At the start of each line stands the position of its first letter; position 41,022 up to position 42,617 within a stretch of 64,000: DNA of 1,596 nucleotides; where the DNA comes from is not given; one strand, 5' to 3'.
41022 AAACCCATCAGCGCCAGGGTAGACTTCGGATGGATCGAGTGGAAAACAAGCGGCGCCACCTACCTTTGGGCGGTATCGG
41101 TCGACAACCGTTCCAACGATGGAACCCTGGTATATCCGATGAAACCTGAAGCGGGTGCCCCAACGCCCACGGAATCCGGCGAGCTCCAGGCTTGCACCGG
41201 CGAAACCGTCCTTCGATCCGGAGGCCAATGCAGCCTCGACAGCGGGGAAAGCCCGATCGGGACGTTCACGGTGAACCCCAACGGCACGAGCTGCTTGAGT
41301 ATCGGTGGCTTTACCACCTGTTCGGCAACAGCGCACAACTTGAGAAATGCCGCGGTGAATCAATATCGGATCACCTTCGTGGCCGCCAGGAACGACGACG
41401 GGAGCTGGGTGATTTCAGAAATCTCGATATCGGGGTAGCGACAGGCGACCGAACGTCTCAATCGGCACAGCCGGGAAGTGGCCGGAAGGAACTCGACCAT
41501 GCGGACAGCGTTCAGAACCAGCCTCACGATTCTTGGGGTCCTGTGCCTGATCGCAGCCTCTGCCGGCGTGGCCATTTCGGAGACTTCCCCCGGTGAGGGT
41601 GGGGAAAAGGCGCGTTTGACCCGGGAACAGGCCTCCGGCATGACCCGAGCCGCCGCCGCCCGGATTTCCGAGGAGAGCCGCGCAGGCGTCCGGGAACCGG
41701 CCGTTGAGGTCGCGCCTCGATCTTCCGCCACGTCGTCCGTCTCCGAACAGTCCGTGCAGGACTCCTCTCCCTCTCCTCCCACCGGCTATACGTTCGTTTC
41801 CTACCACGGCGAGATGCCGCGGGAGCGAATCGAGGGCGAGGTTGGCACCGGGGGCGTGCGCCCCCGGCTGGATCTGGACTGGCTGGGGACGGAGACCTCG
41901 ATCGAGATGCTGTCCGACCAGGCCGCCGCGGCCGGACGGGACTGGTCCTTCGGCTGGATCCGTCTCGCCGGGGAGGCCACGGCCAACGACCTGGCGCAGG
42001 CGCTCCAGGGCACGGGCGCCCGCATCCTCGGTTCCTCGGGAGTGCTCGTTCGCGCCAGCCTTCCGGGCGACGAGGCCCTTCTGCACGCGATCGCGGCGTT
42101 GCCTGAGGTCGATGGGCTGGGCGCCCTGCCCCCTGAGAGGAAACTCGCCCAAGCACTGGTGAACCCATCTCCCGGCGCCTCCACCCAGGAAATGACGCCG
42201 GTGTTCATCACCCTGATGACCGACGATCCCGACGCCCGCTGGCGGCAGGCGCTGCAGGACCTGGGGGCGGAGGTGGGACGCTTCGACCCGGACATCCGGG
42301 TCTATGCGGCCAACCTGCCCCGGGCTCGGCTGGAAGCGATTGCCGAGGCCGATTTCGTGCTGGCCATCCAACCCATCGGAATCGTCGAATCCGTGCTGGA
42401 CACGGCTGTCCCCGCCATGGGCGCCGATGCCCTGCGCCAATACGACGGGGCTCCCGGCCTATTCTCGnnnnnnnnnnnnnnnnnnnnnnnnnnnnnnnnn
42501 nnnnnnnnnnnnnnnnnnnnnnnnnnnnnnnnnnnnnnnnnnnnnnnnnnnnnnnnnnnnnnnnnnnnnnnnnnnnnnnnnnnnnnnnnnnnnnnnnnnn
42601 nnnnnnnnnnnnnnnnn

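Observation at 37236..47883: LytS/LytTR two-component system linked to a Cys-rich secreted protein, a 1935-aa S8 protease-PPC-lactonase-propeller fusion and a secreted thioredoxin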

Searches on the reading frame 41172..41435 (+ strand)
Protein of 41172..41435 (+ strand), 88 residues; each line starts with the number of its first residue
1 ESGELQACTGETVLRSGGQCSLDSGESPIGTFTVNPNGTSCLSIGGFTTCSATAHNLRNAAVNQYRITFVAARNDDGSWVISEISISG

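Call 57: search_solved_structures(query=A7, max_evalue=10)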
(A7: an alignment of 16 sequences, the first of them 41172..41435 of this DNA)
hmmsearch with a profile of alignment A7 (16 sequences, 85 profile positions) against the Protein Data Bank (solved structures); distinct sequences matched with E-value up to 10: 1.
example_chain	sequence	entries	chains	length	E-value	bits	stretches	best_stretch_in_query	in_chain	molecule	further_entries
3t57_A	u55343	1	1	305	0.086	16.1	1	6-42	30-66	UDP-N-acetylglucosamine O-acyltransferase domain-containing protein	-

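Call 58: search_protein_families(library=pfam, alignment_id=A7, max_evalue=1)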
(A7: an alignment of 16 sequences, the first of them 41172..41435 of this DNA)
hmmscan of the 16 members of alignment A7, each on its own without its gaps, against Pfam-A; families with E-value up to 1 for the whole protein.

A. member 1, window:41172-41435:+ (88 aa): 1 family
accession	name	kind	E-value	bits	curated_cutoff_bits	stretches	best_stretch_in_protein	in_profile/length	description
PF11088.13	RL11D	-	0.1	13.4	25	1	11-67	25-78/99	Glycoprotein encoding membrane proteins RL5A and RL6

B. families by the number of members that match (of 16 scanned): 6 families
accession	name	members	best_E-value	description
PF11088.13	RL11D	2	0.1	Glycoprotein encoding membrane proteins RL5A and RL6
PF19816.4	DUF6299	1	0.0082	Family of unknown function (DUF6299)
PF17753.7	Ig_mannosidase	1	0.017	Ig-fold domain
PF17936.7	Big_6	1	0.059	Bacterial Ig domain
PF16168.11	AIDA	1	0.088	Adhesin of bacterial autotransporter system, probable stalk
PF17803.7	Cadherin_4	1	0.26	Bacterial cadherin-like domain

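Call 60: find_homologous_proteins(query=A7, max_evalue=0.001)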
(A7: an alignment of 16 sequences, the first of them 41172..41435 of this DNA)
Query A7 (16 sequences) (88 aa, profile of the alignment): 23 proteins with E <= 0.001 among 1097 candidates.
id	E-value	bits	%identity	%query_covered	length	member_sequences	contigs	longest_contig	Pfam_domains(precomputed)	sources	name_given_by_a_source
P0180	1.7e-31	126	41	89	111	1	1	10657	-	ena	-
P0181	5.2e-28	115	38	95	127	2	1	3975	-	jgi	-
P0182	1.3e-27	113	84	100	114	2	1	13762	-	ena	-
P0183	1.9e-22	97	30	94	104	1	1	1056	-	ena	-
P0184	2.2e-19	87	43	65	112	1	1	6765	-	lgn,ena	-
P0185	3.9e-18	83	36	88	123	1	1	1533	-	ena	-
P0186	2.2e-17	81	40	60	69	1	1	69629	-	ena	-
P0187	3.3e-17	80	37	89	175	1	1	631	-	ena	-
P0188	4.6e-13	67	25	88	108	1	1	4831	-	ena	-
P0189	1.1e-10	59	35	35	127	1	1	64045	-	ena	-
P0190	1.2e-10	59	38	59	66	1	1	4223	-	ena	-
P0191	7.6e-10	56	-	-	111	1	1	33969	-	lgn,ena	-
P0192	1.4e-9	56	-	-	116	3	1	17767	-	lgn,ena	-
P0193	3.3e-9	54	30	69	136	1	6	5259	-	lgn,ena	-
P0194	7.0e-9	53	34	57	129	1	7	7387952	-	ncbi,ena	-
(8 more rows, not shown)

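Call 61: find_encoding_contigs(protein=P0194, flank=8000, max_places=2)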
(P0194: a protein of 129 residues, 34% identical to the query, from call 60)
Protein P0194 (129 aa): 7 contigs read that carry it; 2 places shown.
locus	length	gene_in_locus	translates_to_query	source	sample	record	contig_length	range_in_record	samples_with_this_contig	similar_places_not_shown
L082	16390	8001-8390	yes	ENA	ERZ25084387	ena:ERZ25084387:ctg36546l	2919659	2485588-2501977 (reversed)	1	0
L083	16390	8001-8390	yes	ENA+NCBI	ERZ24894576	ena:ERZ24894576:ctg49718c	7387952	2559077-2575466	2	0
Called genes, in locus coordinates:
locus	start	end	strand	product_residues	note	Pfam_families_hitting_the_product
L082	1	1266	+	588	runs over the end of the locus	PF01011:PQQ, PF13360:PQQ_2, PF13570:Beta-prop_ACSF4 (faint), PF13360:PQQ_2 (weak), PF01011:PQQ, PF13360:PQQ_2 (weak)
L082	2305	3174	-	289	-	PF14236:DruA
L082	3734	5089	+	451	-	PF08308:PEGA, PF18911:PKD_4, PF00801:PKD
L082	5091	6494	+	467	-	PF02321:OEP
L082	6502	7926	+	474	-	PF25954:Beta-barrel_RND_2 (weak), PF25990:Beta-barrel_YknX (weak), PF26002:Beta-barrel_AprE (weak), PF25967:RND-MFP_C (weak), PF25975:CzcB_C (weak), PF25989:YknX_C (weak)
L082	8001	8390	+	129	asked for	-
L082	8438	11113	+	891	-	PF00069:Pkinase, PF07714:PK_Tyr_Ser-Thr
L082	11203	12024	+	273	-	PF20613:HipA_2 (faint)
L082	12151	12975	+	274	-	-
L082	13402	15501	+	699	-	-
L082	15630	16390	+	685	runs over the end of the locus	PF01447:Peptidase_M4, PF02868:Peptidase_M4_C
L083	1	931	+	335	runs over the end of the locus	PF17963:Big_9 (weak)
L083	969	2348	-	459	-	PF05598:DUF772, PF01609:DDE_Tnp_1, PF13751:DDE_Tnp_1_6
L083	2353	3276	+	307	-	-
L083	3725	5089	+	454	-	PF08308:PEGA, PF18911:PKD_4, PF00801:PKD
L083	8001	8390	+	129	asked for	-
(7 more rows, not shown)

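Call 62: find_encoding_contigs(protein=P0186, flank=8000, max_places=2)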
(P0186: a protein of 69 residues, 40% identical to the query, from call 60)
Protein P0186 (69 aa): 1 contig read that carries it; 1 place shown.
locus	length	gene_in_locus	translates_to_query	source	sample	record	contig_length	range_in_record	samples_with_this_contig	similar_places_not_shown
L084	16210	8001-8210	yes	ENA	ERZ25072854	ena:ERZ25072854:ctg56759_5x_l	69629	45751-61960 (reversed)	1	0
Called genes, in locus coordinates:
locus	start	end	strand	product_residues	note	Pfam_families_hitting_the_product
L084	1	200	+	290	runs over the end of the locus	PF00106:adh_short, PF13561:adh_short_C2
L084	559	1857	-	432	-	PF13384:HTH_23 (weak), PF13518:HTH_28 (weak), PF13551:HTH_29 (weak)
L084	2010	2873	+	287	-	PF22632:BphC_D1 (weak), PF22677:Ble-like_N (faint), PF00903:Glyoxalase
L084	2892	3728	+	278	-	PF00561:Abhydrolase_1, PF12146:Hydrolase_4, PF12697:Abhydrolase_6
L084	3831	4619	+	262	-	PF01557:FAA_hydrolase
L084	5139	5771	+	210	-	PF00355:Rieske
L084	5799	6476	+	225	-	PF00848:Ring_hydroxyl_A (weak)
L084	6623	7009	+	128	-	PF00866:Ring_hydroxyl_B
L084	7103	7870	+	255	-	PF00106:adh_short (weak), PF13561:adh_short_C2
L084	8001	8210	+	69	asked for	-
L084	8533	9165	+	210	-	-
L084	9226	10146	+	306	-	PF12834:Phage_int_SAM_2, PF12835:Integrase_1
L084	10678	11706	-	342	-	PF13310:Virulence_RhuM, PF02661:Fic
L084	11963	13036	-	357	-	PF08450:SGL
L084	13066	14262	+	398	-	PF02515:CoA_transf_3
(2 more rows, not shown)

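Call 63: find_encoding_contigs(protein=P0180, flank=8000, max_places=2)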
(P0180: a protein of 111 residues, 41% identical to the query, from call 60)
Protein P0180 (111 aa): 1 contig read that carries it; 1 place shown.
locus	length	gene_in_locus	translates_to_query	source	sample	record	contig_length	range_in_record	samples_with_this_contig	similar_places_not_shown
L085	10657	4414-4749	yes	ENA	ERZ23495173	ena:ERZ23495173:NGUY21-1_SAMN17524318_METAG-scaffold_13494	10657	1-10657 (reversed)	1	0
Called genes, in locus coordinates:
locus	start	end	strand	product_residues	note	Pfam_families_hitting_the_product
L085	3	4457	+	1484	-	?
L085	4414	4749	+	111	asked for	-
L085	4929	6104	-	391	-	PF13356:Arm-DNA-bind_3, PF22022:Phage_int_M, PF00589:Phage_integrase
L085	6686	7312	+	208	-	PF14236:DruA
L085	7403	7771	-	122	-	-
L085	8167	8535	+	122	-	-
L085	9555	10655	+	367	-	?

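Call 75: search_protein_representatives(protein=window:41172-41435:+)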
Query: 88 residues. Proteins with E-value up to 0.001 (for the whole library): 44; up to 1e-10: 14; up to 1e-30: 1. The best 44 are listed.
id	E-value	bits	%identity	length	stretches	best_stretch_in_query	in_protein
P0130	3.4e-41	155.0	85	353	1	1-88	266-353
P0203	7.4e-19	83.7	57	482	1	6-87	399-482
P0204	7.0e-18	80.6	44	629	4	32-84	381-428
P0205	1.9e-17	79.2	47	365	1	4-88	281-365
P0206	1.5e-15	73.1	48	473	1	6-87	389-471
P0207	5.3e-14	68.2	47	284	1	5-87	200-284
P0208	7.8e-14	67.7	41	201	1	1-88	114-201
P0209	2.4e-13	66.1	-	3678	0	-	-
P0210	5.6e-13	65.0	49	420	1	7-85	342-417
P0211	7.7e-13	64.5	45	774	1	5-87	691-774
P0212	6.0e-12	61.7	44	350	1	7-87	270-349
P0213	1.2e-11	60.8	44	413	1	7-87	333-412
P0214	1.5e-11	60.4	44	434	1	6-87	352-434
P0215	1.8e-11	60.2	45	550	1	7-87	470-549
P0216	2.6e-10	56.5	45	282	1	8-84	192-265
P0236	3.6e-05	40.1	35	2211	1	7-84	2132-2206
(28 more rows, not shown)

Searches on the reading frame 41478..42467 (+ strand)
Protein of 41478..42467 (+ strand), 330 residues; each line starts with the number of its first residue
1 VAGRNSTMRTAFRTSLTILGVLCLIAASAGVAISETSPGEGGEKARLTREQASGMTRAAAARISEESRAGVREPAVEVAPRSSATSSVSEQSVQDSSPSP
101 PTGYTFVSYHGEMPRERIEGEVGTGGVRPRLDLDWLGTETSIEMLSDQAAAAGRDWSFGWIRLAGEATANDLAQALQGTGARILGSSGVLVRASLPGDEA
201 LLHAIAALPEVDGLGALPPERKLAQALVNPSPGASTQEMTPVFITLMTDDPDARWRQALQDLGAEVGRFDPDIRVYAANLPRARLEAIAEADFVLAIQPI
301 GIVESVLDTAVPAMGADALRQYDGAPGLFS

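Call 21: search_protein_families(library=pfam, proteins=[window:41478-42467:+], max_evalue=10)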
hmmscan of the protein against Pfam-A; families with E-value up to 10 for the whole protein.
window:41478-42467:+ (330 aa): 0 families
